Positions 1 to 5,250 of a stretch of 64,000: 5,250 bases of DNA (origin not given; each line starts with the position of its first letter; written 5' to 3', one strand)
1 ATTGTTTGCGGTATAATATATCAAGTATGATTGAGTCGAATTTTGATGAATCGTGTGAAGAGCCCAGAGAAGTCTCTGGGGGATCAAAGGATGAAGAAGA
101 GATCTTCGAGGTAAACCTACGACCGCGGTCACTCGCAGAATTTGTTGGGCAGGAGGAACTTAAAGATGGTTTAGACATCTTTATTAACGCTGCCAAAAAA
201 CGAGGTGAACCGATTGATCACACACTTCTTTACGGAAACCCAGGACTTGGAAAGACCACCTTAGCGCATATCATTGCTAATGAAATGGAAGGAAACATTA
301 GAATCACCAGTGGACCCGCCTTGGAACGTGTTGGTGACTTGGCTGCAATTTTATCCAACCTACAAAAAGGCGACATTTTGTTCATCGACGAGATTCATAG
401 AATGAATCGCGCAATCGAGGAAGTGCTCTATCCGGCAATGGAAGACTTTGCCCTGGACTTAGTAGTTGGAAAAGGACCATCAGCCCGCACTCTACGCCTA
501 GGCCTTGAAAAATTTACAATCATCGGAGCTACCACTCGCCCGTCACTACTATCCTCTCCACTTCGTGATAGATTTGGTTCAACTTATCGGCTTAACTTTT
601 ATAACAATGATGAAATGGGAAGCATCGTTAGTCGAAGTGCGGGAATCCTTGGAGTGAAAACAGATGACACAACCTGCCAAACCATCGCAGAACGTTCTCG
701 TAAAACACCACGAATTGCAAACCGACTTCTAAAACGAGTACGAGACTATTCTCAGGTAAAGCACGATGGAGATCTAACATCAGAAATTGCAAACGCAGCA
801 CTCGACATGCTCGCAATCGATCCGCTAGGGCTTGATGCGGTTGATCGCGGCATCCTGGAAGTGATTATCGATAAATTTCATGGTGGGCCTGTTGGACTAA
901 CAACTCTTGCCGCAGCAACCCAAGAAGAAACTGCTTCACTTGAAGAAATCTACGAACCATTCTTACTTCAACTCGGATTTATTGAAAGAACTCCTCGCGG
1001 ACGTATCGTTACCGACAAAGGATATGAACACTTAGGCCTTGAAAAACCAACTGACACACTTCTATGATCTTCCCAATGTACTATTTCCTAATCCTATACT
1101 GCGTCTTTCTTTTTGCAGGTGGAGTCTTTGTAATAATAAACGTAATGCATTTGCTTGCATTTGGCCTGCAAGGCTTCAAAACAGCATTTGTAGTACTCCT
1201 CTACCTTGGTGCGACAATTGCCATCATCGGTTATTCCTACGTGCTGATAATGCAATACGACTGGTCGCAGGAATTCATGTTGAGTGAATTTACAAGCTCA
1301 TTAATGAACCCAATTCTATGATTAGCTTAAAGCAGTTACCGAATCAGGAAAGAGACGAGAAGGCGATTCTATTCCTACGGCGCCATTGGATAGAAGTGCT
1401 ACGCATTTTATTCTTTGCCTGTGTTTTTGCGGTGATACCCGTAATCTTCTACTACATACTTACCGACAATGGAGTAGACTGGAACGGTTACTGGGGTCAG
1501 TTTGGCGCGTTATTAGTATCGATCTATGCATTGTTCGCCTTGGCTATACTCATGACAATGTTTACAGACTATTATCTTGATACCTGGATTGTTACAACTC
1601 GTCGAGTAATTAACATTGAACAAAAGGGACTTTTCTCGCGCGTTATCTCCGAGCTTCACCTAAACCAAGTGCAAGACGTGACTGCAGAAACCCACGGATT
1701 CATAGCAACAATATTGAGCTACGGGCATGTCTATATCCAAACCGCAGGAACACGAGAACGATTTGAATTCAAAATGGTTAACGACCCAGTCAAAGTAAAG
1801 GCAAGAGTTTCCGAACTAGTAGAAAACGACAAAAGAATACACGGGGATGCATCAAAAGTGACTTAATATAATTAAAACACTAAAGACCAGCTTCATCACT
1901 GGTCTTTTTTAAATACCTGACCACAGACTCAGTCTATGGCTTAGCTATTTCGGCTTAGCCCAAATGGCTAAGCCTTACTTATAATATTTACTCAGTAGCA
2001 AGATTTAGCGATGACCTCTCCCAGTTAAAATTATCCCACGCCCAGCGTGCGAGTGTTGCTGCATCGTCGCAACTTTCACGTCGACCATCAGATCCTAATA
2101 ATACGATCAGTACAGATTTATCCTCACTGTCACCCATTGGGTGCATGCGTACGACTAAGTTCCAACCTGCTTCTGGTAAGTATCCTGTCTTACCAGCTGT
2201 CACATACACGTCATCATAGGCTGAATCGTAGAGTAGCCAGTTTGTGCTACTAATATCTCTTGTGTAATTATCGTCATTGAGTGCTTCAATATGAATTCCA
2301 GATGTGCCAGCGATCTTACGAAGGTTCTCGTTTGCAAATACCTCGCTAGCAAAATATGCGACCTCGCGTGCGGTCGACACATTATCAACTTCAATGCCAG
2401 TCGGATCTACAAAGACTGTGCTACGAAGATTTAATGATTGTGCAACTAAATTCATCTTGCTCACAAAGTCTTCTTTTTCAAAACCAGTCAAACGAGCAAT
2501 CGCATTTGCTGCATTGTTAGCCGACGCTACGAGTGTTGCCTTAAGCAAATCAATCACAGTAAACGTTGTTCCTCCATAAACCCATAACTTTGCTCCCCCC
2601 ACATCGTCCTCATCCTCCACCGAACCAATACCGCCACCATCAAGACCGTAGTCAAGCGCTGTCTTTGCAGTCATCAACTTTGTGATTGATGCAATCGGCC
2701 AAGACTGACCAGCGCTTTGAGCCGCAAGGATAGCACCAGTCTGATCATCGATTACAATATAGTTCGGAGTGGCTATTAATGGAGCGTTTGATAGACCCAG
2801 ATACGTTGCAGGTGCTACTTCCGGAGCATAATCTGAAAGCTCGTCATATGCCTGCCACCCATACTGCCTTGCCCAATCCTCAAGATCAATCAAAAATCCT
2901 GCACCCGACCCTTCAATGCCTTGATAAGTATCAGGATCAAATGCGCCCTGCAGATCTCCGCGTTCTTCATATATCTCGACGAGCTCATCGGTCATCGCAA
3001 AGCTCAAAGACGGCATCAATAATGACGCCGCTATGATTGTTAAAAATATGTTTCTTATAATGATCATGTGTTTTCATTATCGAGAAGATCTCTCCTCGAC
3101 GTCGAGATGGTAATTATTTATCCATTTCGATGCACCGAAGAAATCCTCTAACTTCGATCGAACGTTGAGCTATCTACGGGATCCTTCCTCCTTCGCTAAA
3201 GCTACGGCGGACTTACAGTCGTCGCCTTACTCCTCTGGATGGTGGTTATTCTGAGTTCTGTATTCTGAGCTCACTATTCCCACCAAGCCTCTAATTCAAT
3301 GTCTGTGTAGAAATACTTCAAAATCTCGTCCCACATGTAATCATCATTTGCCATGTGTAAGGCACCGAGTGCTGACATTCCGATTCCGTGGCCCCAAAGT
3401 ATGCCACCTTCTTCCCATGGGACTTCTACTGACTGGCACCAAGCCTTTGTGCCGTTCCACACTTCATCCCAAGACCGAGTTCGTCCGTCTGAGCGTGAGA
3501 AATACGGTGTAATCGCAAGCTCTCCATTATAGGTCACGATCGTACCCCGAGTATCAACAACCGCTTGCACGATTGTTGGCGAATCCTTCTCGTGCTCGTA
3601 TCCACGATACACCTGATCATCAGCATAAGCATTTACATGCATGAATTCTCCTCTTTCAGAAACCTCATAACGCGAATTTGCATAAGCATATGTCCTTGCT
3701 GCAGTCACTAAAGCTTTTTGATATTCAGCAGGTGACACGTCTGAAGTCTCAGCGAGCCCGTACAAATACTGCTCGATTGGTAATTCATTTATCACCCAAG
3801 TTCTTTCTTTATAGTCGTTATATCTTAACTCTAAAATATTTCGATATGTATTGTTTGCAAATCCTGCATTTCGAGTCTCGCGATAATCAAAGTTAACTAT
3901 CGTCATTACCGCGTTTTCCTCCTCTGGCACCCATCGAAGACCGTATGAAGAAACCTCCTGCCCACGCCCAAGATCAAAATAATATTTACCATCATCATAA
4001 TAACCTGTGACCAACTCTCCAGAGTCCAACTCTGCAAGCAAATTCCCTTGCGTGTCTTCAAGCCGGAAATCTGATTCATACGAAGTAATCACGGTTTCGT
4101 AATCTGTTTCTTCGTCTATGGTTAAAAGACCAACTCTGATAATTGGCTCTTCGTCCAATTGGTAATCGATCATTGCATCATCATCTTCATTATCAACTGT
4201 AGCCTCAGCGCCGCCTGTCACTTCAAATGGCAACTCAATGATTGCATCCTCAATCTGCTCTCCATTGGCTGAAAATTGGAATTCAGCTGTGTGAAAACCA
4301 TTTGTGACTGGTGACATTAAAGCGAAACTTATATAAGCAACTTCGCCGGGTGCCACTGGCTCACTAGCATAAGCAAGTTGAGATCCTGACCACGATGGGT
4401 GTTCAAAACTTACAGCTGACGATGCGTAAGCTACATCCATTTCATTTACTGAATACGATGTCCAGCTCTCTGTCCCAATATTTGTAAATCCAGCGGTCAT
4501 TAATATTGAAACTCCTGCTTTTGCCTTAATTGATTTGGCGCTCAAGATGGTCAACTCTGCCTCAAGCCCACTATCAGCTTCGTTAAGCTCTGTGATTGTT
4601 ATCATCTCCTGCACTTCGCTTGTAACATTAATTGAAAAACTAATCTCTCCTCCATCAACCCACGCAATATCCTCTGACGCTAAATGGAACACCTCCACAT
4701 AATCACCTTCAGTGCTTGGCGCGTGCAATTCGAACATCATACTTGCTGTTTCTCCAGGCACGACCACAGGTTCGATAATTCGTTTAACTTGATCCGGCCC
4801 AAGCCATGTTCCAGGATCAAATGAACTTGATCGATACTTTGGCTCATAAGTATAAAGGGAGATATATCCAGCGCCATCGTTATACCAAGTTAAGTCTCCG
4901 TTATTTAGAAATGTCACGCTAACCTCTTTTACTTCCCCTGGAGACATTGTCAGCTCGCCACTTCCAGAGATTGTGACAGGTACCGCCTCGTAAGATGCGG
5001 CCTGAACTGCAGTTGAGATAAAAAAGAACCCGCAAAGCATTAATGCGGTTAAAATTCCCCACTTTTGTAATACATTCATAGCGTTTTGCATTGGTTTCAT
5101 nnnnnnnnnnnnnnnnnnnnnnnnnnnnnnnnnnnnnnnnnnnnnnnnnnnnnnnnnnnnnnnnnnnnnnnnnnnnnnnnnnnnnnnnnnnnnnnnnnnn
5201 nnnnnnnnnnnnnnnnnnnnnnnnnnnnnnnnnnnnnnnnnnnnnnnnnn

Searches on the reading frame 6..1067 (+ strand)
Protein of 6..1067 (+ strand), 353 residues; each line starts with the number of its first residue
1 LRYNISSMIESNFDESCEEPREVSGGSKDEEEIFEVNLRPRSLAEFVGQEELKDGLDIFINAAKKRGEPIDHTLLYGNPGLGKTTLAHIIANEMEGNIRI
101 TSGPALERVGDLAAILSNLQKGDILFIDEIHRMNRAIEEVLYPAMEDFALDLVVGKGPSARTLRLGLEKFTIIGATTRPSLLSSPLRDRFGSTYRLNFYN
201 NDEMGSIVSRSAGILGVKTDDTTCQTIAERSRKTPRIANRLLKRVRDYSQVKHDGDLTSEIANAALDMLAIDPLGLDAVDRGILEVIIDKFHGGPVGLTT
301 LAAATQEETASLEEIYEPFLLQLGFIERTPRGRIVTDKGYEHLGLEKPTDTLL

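Call 44: search_protein_families(library=pfam, proteins=[window:6-1067:+], max_evalue=0.001)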
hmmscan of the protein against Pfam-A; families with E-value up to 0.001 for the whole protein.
window:6-1067:+ (353 aa): 8 families
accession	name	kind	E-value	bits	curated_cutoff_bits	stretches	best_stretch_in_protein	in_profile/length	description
PF05496.18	RuvB_N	-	3.8e-77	257.9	27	1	38-196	1-159/159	Holliday junction DNA helicase RuvB P-loop domain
PF17864.7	AAA_lid_4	-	1.1e-27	96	27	1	199-272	1-74/74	RuvB AAA lid domain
PF05491.19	RuvB_C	-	6.2e-25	87.4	24.7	1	274-343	2-71/72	RuvB C-terminal winged helix domain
PF00004.35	AAA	-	7.8e-22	78.6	21.2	1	74-195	2-128/131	ATPase family associated with various cellular activities (AAA)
PF07728.20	AAA_5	-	3.8e-10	40.4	22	1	72-190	1-139/139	AAA domain (dynein-related subfamily)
PF13191.12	AAA_16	-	2.7e-05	25.2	32.6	1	45-105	1-60/167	AAA ATPase domain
PF05673.19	DUF815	-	0.00013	21.7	23.8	0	42-130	26-116/249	Protein of unknown function (DUF815)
PF20720.3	nSTAND3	-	0.00088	19.4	27.2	0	72-129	19-73/155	Novel STAND NTPase 3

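Call 66: find_encoding_contigs(protein=window:6-1067:+, flank=10000, max_places=3)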
Protein window:6-1067:+ (353 aa): no gene with exactly this product is on record in the collection.

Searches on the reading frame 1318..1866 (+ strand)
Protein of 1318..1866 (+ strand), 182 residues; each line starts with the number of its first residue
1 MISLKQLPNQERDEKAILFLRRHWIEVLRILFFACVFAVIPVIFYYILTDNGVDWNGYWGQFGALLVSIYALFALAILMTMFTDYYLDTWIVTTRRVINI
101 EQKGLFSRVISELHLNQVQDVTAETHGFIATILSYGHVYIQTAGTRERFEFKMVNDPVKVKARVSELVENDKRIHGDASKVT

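Call 44: search_protein_families(library=pfam, proteins=[window:1318-1866:+], max_evalue=0.001)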
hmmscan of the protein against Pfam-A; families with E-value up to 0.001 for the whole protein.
window:1318-1866:+ (182 aa): 1 family
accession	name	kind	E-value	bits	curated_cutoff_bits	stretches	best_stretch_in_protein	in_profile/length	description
PF03703.20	bPH_2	-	7.4e-06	26.6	22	1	89-161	4-75/78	Bacterial PH domain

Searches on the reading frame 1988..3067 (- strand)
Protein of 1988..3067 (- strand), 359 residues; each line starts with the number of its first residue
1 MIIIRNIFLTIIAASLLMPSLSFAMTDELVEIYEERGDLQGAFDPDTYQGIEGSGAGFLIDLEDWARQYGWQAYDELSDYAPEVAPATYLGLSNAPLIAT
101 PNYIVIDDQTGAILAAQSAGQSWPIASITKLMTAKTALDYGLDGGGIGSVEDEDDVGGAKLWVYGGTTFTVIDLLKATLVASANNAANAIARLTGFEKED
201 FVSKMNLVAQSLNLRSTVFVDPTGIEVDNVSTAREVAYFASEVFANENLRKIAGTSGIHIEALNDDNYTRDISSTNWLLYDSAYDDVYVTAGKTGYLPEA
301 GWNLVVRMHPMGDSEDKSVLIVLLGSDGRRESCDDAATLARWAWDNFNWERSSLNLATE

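Call 44: search_protein_families(library=pfam, proteins=[window:1988-3067:-], max_evalue=0.001)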
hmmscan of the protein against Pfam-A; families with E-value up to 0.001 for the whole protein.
window:1988-3067:- (359 aa): 2 families
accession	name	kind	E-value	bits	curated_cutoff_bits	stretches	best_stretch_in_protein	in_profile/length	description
PF00768.25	Peptidase_S11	-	1.2e-33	117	27.6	1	95-308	7-223/239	D-alanyl-D-alanine carboxypeptidase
PF13354.11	Beta-lactamase2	-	4.3e-08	33.2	22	1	107-298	6-191/214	Beta-lactamase enzyme family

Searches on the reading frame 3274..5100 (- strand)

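Call 7: search_protein_families(library=pfam, proteins=[window:3274-5100:-], max_evalue=0.001)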
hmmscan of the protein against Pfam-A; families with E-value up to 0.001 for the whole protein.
window:3274-5100:- (608 aa): 2 families
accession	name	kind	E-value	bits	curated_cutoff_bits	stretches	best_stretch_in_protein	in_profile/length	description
PF08486.15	SpoIID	-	7.4e-14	52.6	23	1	431-524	2-97/97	Stage II sporulation protein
PF16158.11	N_BRCA1_IG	-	7.1e-09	36.6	28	1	51-145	7-95/108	Ig-like domain from next to BRCA1 gene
